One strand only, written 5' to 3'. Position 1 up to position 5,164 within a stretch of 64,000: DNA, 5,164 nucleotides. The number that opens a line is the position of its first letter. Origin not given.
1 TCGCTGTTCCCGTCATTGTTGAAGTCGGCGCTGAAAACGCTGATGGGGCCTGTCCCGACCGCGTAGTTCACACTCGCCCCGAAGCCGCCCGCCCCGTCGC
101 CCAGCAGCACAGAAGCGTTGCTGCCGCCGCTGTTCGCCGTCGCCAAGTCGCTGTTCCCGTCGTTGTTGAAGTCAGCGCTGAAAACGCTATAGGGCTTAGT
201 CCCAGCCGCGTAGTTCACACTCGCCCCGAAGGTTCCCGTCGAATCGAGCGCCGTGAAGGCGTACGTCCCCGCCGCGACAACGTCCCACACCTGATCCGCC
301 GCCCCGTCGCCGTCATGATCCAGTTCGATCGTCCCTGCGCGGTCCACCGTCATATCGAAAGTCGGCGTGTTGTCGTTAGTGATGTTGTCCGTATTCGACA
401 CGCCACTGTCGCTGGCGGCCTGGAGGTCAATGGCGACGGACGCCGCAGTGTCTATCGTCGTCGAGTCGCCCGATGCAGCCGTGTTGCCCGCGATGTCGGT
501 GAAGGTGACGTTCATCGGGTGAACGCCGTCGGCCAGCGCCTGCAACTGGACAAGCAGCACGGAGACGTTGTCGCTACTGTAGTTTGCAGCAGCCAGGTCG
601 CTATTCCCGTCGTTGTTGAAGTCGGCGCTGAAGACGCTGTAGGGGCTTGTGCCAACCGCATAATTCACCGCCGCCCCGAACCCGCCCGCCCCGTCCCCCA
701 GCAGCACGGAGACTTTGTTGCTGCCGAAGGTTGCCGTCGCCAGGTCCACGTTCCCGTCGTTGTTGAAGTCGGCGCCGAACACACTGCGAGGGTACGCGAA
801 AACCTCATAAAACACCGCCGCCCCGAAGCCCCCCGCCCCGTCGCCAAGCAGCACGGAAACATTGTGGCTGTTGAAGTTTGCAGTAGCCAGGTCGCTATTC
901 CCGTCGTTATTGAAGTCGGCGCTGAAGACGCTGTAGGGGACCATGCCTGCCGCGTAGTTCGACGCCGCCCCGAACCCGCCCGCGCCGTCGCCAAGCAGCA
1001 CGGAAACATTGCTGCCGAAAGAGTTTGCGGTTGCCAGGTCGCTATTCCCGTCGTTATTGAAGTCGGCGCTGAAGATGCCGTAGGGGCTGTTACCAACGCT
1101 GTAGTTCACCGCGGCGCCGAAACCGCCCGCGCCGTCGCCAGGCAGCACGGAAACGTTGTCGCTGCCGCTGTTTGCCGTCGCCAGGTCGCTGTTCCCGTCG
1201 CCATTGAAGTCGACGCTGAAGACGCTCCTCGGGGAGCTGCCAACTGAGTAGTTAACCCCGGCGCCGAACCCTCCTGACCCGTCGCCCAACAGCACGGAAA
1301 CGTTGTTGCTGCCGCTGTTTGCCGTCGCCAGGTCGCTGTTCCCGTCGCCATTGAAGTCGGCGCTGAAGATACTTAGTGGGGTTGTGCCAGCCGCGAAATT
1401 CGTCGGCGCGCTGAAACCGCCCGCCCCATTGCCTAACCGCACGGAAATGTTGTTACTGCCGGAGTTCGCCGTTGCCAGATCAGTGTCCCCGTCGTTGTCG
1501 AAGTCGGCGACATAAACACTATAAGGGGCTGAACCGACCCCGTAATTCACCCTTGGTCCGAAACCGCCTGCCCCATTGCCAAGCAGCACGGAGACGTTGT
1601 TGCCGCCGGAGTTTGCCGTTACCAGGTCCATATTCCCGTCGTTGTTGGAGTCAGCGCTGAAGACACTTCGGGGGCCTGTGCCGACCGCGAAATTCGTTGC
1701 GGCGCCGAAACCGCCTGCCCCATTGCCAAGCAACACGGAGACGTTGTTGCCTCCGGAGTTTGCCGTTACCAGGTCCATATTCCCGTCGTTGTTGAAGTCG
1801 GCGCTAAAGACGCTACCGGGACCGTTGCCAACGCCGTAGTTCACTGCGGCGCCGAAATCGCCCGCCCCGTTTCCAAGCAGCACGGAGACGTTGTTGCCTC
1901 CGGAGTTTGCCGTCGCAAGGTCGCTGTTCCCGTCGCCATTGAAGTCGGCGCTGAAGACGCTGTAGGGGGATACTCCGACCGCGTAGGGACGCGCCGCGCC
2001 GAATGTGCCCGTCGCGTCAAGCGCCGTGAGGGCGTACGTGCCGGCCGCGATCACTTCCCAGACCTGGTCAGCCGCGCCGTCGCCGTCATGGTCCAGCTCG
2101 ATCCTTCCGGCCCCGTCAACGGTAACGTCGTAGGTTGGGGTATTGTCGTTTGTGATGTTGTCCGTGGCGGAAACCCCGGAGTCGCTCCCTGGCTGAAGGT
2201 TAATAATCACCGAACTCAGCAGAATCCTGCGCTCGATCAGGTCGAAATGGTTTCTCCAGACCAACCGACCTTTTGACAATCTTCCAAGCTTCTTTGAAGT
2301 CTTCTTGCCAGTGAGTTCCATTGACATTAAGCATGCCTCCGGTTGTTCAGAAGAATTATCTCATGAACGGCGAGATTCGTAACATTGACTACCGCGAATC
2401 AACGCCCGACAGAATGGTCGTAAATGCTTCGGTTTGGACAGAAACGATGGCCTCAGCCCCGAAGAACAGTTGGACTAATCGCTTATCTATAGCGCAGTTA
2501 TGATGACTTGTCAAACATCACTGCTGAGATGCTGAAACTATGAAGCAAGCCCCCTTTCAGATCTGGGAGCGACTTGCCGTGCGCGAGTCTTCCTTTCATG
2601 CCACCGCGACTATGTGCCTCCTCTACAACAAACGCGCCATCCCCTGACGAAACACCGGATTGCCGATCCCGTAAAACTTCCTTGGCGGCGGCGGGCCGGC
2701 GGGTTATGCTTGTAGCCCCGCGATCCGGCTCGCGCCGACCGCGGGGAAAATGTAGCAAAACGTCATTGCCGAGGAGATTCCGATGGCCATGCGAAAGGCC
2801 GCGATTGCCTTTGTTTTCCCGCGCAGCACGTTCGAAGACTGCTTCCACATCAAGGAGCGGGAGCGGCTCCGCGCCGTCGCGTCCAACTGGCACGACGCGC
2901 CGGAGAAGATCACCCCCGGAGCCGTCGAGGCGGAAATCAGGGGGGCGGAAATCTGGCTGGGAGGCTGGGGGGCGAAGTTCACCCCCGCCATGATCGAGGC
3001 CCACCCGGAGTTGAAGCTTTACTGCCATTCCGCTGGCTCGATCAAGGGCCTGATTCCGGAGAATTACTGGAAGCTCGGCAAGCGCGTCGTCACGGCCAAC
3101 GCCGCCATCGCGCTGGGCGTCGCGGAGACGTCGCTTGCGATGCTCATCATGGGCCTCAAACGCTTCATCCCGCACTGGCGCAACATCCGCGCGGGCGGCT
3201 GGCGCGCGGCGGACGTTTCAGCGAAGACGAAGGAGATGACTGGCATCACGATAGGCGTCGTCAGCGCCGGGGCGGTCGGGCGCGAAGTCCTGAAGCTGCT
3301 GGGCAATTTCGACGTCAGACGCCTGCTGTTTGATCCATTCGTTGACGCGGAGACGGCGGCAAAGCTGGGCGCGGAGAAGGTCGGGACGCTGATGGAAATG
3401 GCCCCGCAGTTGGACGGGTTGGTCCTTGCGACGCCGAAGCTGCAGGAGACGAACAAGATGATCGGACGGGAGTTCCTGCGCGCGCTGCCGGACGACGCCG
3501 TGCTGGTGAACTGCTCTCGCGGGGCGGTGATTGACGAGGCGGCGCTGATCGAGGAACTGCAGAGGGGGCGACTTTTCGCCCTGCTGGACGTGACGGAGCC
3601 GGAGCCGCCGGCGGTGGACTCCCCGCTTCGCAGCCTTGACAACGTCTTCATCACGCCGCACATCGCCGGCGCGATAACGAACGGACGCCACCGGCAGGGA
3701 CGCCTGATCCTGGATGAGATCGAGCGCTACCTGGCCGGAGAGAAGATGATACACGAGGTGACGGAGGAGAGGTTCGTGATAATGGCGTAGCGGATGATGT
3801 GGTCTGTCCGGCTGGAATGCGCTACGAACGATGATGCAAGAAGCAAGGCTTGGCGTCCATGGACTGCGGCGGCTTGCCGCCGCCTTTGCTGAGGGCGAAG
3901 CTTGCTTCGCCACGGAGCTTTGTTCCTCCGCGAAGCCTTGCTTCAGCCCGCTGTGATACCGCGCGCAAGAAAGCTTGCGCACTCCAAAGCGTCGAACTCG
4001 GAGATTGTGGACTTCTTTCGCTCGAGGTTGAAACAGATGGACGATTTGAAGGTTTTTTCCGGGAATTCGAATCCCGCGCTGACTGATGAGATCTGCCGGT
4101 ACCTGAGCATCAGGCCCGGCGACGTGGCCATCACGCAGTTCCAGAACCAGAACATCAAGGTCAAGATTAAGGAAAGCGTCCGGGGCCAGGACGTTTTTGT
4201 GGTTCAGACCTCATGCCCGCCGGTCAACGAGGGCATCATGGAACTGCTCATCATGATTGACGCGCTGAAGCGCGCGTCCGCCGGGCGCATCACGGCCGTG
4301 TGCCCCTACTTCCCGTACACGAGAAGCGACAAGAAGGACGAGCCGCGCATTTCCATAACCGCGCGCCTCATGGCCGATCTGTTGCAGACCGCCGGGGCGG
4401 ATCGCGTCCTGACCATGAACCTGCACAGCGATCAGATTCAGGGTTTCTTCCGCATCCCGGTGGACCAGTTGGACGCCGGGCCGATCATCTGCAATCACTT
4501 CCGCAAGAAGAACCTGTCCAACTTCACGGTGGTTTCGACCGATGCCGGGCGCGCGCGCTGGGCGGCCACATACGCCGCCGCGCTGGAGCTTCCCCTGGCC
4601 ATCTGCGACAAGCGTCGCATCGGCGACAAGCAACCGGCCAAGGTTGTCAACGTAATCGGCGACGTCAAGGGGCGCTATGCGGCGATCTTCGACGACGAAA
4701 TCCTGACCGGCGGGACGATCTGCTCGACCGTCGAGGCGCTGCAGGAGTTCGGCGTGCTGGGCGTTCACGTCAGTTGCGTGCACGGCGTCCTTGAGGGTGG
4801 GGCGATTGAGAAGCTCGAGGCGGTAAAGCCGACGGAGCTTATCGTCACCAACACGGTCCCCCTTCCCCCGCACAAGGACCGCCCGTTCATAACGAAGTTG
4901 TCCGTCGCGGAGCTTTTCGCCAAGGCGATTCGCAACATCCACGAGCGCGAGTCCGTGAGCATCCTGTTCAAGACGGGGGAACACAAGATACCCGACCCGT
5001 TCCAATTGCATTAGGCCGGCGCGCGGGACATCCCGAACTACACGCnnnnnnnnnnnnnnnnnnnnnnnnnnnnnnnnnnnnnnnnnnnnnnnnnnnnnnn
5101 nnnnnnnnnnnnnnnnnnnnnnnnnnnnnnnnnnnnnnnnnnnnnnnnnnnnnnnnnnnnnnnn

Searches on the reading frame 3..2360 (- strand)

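Call 8: search_protein_families(library=pfam, proteins=[window:3-2360:-], max_evalue=0.001)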
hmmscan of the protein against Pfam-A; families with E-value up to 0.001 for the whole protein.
window:3-2360:- (786 aa): 3 families
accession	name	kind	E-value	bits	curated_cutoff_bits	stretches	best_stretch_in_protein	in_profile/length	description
PF13517.12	FG-GAP_3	-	1.1e-78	260.1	26.9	12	286-345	1-60/61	FG-GAP-like repeat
PF01839.29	FG-GAP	-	2.8e-30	104.1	22.1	2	279-310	2-27/37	FG-GAP repeat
PF19077.6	Big_13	-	6.4e-22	78.4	27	3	639-704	2-68/102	Bacterial Ig-like domain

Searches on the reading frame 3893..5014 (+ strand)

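Call 8: search_protein_families(library=pfam, proteins=[window:3893-5014:+], max_evalue=0.001)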
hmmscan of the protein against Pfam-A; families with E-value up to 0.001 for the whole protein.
window:3893-5014:+ (373 aa): 3 families
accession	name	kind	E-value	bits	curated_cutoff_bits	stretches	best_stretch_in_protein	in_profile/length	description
PF13793.12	Pribosyltran_N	-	1.4e-48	164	25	1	52-168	1-117/117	N-terminal domain of ribose phosphate pyrophosphokinase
PF14572.12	Pribosyl_synth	-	4.1e-19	69.7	27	1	252-360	75-184/184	Phosphoribosyl synthetase-associated domain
PF00156.33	Pribosyltran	-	1e-08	35.1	26.3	1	200-298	20-125/158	Phosphoribosyl transferase domain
